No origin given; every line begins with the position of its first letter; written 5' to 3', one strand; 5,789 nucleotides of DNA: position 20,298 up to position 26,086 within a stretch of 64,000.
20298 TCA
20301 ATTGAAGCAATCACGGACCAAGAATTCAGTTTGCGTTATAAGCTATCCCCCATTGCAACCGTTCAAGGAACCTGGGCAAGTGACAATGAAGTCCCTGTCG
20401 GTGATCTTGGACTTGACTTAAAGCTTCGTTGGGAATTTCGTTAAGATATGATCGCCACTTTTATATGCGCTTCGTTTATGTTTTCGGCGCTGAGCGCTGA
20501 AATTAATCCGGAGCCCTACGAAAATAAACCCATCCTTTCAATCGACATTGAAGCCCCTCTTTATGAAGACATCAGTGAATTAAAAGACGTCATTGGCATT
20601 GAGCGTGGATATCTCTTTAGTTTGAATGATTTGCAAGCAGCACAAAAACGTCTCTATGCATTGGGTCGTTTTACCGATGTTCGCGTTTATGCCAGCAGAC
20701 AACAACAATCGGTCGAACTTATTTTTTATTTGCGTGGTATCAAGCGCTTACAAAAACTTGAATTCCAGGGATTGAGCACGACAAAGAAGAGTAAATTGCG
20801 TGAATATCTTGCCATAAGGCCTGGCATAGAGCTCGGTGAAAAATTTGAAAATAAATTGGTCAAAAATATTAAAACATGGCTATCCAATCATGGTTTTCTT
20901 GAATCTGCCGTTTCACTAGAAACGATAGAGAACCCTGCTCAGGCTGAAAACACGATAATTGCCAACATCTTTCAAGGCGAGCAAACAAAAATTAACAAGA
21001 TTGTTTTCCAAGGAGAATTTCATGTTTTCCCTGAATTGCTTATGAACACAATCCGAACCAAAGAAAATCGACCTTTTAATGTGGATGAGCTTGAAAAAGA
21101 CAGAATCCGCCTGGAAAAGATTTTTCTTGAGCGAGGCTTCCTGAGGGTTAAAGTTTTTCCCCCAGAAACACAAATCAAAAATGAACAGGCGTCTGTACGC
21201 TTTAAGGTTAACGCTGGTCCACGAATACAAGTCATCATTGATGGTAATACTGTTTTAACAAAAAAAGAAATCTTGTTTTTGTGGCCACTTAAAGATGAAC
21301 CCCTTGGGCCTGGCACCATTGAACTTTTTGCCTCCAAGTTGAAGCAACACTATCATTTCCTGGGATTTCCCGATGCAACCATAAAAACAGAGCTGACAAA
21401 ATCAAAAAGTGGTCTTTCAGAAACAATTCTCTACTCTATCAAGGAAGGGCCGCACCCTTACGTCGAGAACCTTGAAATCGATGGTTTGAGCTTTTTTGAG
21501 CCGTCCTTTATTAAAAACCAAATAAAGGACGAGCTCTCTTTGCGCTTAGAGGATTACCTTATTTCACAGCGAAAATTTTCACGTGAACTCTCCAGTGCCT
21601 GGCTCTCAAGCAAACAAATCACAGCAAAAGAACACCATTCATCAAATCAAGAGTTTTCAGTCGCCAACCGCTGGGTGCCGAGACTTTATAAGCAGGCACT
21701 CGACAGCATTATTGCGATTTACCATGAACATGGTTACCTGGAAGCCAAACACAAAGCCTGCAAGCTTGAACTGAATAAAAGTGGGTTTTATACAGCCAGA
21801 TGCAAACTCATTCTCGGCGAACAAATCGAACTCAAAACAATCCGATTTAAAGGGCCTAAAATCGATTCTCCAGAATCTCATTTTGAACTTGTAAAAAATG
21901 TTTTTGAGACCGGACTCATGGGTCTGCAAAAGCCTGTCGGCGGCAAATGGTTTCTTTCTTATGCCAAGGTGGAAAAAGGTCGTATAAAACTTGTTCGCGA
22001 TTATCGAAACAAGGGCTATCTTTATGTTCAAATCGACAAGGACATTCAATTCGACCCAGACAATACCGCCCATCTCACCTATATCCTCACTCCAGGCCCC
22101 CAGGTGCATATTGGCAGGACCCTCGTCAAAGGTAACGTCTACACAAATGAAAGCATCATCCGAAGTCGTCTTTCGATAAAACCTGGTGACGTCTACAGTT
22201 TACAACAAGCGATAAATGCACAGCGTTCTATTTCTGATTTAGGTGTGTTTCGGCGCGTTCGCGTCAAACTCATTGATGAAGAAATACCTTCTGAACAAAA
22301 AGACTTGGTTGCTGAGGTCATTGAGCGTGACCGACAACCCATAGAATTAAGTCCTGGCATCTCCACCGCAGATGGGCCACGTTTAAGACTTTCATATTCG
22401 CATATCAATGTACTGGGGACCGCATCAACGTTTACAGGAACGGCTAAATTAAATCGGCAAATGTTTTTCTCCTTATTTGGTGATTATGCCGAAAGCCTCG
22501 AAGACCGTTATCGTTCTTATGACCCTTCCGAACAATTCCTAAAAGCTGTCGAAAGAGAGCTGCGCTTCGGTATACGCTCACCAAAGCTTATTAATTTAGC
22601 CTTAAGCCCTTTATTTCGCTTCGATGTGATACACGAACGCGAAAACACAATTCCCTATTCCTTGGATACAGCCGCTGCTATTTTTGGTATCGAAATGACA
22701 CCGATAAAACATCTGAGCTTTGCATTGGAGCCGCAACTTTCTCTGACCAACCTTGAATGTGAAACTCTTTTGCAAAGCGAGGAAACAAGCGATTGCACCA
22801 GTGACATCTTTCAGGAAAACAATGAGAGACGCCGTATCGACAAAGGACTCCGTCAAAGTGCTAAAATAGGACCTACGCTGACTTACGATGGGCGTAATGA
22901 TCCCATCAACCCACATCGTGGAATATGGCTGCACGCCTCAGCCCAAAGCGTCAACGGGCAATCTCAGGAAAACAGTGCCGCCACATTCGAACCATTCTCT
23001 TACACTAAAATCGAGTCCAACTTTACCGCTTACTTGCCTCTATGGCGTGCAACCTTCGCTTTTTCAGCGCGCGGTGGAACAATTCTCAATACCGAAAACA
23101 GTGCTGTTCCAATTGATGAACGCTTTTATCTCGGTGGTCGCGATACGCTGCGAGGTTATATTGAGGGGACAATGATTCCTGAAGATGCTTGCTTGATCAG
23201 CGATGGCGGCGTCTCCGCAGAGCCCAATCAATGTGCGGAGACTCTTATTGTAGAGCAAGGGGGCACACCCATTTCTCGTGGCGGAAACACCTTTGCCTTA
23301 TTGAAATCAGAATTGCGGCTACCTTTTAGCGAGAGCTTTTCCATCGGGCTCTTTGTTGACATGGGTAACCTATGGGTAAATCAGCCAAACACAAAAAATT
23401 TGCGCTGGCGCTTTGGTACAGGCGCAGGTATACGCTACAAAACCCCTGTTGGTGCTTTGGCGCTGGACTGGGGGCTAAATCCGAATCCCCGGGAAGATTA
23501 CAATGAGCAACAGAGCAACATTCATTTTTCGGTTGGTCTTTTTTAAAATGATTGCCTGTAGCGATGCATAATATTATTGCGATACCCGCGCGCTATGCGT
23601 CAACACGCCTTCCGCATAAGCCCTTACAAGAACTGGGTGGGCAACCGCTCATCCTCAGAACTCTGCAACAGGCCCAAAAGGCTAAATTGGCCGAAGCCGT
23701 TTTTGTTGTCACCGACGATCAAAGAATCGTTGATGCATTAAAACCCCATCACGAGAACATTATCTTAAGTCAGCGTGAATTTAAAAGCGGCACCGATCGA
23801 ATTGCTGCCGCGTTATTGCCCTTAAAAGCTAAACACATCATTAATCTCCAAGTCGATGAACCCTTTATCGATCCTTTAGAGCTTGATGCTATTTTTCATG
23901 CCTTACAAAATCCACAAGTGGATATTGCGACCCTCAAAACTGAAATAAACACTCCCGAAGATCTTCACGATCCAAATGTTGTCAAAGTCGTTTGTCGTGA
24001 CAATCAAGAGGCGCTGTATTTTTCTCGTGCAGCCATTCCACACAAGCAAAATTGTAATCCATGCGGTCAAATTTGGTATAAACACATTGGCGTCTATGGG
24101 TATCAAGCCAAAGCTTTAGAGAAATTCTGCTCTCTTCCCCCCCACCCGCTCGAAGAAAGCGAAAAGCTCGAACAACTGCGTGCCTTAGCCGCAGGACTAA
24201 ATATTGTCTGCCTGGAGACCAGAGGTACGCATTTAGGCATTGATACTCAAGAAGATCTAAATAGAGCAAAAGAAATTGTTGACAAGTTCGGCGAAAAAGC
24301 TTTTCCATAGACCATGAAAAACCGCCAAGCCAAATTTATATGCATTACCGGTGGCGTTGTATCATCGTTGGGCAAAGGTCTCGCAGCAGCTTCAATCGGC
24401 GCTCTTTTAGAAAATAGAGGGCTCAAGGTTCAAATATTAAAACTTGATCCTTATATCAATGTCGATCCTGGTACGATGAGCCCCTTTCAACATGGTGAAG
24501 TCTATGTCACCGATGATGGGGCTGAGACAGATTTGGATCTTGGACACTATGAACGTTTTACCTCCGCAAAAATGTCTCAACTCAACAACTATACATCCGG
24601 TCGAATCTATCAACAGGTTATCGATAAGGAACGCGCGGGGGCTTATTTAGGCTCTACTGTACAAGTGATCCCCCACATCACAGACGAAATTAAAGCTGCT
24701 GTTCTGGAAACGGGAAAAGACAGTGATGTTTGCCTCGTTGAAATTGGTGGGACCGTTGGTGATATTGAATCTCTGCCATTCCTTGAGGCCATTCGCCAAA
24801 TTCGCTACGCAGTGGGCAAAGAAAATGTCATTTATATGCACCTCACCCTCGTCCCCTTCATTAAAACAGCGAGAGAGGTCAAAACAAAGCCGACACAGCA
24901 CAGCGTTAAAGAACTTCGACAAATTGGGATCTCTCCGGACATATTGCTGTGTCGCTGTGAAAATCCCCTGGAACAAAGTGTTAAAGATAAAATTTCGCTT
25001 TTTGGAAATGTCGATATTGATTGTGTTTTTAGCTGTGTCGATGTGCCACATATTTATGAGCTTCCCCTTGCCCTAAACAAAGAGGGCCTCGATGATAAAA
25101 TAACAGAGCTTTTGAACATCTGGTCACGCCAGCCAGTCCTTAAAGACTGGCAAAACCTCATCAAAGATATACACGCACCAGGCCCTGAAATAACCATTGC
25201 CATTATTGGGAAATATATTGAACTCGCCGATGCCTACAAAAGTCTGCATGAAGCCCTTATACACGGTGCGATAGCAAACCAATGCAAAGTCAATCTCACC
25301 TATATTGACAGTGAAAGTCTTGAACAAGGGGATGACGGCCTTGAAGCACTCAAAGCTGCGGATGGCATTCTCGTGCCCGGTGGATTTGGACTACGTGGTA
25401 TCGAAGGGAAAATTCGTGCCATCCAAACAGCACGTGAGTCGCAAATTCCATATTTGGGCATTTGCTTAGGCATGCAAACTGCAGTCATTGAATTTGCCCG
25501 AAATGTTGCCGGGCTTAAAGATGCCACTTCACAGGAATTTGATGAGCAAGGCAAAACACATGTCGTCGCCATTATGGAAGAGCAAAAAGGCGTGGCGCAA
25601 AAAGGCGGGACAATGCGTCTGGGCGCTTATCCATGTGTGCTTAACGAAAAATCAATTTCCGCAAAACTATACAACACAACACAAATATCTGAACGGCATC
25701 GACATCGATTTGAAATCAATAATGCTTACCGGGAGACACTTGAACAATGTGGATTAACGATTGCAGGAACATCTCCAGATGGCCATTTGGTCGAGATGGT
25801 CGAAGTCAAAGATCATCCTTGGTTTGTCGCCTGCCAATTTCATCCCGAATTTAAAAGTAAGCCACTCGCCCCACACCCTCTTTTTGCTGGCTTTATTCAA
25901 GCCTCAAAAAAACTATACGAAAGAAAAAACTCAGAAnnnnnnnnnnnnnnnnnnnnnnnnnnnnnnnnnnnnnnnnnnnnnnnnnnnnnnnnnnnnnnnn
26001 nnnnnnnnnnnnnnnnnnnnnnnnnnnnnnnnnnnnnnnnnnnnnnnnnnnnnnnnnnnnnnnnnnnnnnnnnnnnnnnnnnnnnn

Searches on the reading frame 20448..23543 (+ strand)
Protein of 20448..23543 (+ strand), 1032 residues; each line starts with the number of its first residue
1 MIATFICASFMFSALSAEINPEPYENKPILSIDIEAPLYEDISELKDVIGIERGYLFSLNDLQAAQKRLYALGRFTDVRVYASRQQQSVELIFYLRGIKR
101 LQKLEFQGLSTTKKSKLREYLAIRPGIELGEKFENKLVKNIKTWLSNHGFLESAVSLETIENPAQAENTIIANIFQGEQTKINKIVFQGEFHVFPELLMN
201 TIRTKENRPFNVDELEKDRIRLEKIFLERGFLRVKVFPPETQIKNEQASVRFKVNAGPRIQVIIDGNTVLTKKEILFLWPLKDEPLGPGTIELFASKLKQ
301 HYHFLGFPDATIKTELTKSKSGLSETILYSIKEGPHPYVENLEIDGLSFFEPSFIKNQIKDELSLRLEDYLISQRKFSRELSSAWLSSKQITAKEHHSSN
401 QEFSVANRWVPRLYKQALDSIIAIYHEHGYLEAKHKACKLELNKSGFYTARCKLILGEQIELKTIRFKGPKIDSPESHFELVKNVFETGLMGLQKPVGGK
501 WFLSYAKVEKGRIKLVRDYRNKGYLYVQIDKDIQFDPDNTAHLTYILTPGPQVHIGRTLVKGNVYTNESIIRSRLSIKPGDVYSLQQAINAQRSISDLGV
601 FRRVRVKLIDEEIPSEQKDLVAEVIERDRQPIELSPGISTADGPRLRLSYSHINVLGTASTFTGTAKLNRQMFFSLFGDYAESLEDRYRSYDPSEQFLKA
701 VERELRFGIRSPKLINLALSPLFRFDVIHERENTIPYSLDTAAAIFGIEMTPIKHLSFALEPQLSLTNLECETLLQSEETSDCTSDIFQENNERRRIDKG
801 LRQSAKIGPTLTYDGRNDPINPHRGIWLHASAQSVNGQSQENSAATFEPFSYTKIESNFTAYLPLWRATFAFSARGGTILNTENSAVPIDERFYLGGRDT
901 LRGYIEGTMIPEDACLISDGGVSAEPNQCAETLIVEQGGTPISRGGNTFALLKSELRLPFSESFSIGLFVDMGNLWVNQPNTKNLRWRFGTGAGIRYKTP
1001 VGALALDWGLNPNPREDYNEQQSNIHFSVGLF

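Call 61: search_protein_families(library=pfam, proteins=[window:20448-23543:+], max_evalue=0.0001)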
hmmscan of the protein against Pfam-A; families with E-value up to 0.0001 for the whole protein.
window:20448-23543:+ (1032 aa): 3 families
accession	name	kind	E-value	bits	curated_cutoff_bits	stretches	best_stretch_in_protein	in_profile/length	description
PF07244.20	POTRA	-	1e-38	132.3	21.3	2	181-257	2-79/79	Surface antigen variable number repeat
PF01103.29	Omp85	-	5.5e-36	125.1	24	1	789-1031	103-323/325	Omp85 superfamily domain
PF08479.16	POTRA_2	-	7.4e-09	35.8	24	0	181-247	2-68/76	POTRA domain, ShlB-type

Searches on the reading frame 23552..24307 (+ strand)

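Call 61: search_protein_families(library=pfam, proteins=[window:23552-24307:+], max_evalue=0.0001)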
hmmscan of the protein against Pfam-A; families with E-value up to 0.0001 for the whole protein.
window:23552-24307:+ (252 aa): 2 families
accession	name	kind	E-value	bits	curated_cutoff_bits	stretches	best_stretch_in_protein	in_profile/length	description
PF02348.25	CTP_transf_3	-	1.3e-48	166.2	22.6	1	9-218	2-217/217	Cytidylyltransferase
PF12804.13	NTP_transf_3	-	1.9e-10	41.6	27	1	22-132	15-125/160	MobA-like NTP transferase domain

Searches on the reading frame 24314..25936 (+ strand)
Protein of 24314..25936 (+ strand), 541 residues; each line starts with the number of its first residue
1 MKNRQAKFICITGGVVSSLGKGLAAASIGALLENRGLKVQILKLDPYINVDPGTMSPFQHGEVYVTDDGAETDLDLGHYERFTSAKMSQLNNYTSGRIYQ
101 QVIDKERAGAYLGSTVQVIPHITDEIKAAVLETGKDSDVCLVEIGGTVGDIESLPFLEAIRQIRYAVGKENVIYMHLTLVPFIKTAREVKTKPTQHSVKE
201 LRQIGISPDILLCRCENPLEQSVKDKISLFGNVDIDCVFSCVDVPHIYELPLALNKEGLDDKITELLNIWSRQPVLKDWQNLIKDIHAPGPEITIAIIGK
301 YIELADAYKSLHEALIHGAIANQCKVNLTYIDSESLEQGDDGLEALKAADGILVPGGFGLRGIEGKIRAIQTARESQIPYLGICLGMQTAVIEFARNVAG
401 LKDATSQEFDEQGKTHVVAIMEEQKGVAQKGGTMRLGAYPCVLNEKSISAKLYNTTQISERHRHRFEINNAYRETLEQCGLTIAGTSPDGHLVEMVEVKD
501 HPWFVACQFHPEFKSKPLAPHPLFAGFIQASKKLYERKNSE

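Call 61: search_protein_families(library=pfam, proteins=[window:24314-25936:+], max_evalue=0.0001)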
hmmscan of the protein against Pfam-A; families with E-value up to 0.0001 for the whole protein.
window:24314-25936:+ (541 aa): 3 families
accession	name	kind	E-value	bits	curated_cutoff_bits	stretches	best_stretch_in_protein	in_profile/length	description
PF06418.20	CTP_synth_N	-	1e-124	415.6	26.1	1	7-269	1-265/265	CTP synthase N-terminus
PF00117.34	GATase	-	3.6e-42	144.6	22.8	1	304-529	2-189/190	Glutamine amidotransferase class-I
PF07722.19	Peptidase_C26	-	3.1e-08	34.1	20.5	1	369-512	97-219/219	Peptidase C26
